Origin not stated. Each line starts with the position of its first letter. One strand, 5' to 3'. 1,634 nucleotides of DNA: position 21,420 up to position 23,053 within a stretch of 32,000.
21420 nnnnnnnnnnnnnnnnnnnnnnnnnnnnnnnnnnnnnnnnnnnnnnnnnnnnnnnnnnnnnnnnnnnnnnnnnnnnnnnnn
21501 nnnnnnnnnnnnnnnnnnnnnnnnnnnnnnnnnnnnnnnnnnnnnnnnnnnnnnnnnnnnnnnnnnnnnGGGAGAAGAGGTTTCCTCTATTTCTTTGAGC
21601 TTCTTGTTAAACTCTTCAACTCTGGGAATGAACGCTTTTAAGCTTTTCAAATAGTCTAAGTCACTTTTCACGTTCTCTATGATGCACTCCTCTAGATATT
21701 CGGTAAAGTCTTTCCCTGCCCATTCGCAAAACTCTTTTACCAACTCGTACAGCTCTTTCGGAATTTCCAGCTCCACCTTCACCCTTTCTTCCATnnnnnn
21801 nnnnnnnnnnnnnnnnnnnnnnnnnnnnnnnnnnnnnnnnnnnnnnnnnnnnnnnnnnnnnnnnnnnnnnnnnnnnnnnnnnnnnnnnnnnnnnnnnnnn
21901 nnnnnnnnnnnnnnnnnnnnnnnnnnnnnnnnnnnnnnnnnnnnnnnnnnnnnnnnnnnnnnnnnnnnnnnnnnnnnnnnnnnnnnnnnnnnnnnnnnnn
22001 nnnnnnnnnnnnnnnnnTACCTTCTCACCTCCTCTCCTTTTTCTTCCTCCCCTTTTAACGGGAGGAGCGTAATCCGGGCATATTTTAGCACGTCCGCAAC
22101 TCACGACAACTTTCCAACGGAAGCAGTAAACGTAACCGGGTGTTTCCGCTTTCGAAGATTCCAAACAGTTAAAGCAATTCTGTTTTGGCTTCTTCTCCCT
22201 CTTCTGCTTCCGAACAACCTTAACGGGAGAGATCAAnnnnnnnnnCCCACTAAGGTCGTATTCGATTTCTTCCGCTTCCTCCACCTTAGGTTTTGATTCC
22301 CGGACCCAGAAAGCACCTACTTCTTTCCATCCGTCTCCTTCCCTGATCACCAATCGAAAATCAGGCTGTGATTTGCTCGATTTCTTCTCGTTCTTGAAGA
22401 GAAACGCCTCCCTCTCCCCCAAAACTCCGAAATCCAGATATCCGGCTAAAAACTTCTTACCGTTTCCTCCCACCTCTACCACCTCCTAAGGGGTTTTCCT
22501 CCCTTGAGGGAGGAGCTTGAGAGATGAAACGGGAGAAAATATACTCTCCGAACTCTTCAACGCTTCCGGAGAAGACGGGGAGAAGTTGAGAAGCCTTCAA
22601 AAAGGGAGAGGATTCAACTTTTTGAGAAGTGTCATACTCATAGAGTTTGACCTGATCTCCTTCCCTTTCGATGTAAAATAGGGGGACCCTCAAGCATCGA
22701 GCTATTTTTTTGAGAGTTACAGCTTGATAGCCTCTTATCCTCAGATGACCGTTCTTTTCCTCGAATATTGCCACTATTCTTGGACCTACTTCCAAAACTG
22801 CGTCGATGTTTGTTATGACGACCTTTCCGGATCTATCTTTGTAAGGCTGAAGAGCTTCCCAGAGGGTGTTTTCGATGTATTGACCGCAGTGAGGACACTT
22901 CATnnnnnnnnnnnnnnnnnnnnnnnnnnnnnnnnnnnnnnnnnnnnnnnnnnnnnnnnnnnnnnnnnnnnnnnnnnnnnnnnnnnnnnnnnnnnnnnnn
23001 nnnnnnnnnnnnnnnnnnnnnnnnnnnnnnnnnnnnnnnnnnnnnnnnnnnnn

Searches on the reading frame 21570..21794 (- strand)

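Call 5: search_protein_families(library=pfam, proteins=[window:21570-21794:-], max_evalue=1)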
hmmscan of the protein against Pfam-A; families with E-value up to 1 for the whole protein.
window:21570-21794:- (75 aa): 3 families
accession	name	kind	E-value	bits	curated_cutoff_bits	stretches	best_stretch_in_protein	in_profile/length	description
PF20462.4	DUF6715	-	0.068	13.2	27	1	33-73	92-128/192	Domain of unknown function (DUF6715)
PF22180.2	RH3_dom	-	0.073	13.6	27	1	6-65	9-66/66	RH3 domain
PF19272.4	ASMase_C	-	0.098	13.1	23.7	1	11-40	77-106/143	Acid sphingomyelin phosphodiesterase C-terminal region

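Call 6: search_protein_families(library=phrogs, proteins=[window:21570-21794:-], max_evalue=1)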
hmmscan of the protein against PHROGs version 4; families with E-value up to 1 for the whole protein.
window:21570-21794:- (75 aa): 5 families
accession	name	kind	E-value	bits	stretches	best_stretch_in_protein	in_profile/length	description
phrog_582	-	transcription regulation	0.00077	20.7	1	2-45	55-98/105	Arc-like repressor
phrog_6383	-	unknown function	0.0062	17.7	1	52-71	17-36/56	-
phrog_19393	-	unknown function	0.048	15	1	17-72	14-68/108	-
phrog_33101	-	unknown function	0.18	13.2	1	3-70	4-73/116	-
phrog_13890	-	unknown function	0.33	12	1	6-50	19-63/73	-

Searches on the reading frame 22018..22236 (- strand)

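Call 5: search_protein_families(library=pfam, proteins=[window:22018-22236:-], max_evalue=1)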
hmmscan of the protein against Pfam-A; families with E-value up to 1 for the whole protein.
window:22018-22236:- (73 aa): 1 family
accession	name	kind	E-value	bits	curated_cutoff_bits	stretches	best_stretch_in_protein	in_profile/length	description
PF04090.18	Rrn11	-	0.24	11.4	20.2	1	9-47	112-148/192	RNA polymerase I-specific transcription initiation factor Rrn11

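Call 6: search_protein_families(library=phrogs, proteins=[window:22018-22236:-], max_evalue=1)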
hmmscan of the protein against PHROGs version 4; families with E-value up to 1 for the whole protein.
window:22018-22236:- (73 aa): 0 families

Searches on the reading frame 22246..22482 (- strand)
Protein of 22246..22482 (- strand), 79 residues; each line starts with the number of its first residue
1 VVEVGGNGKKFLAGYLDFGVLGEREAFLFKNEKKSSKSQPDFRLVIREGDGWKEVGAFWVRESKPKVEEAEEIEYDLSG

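Call 5: search_protein_families(library=pfam, proteins=[window:22246-22482:-], max_evalue=1)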
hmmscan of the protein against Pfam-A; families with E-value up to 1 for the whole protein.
window:22246-22482:- (79 aa): 1 family
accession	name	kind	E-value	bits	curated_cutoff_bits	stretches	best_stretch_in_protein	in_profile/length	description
PF05284.17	DUF736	-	3.4e-05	24.1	22.1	1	24-65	23-61/99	Protein of unknown function (DUF736)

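Call 6: search_protein_families(library=phrogs, proteins=[window:22246-22482:-], max_evalue=1)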
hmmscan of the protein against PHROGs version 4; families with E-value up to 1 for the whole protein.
window:22246-22482:- (79 aa): 1 family
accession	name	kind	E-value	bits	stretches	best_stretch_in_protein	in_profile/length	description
phrog_18154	-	DNA, RNA and nucleotide metabolism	0.059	15.2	1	27-64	9-44/105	single strand DNA binding protein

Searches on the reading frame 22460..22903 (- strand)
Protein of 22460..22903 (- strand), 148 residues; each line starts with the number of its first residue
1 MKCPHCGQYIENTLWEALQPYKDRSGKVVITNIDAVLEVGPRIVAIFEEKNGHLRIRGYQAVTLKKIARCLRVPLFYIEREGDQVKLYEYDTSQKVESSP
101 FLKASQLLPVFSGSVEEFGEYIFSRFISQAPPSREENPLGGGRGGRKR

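Call 5: search_protein_families(library=pfam, proteins=[window:22460-22903:-], max_evalue=1)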
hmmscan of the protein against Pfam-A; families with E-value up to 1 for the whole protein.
window:22460-22903:- (148 aa): 1 family
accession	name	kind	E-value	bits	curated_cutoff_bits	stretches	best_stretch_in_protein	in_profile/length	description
PF06827.20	zf-FPG_IleRS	-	0.12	12.7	21.3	1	2-11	3-12/30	Zinc finger found in FPG and IleRS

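Call 6: search_protein_families(library=phrogs, proteins=[window:22460-22903:-], max_evalue=1)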
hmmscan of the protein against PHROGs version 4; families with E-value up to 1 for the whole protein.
window:22460-22903:- (148 aa): 1 family
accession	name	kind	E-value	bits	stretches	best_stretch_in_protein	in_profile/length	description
phrog_13172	-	DNA, RNA and nucleotide metabolism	0.45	11.6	1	1-9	1-9/36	HTH DNA binding protein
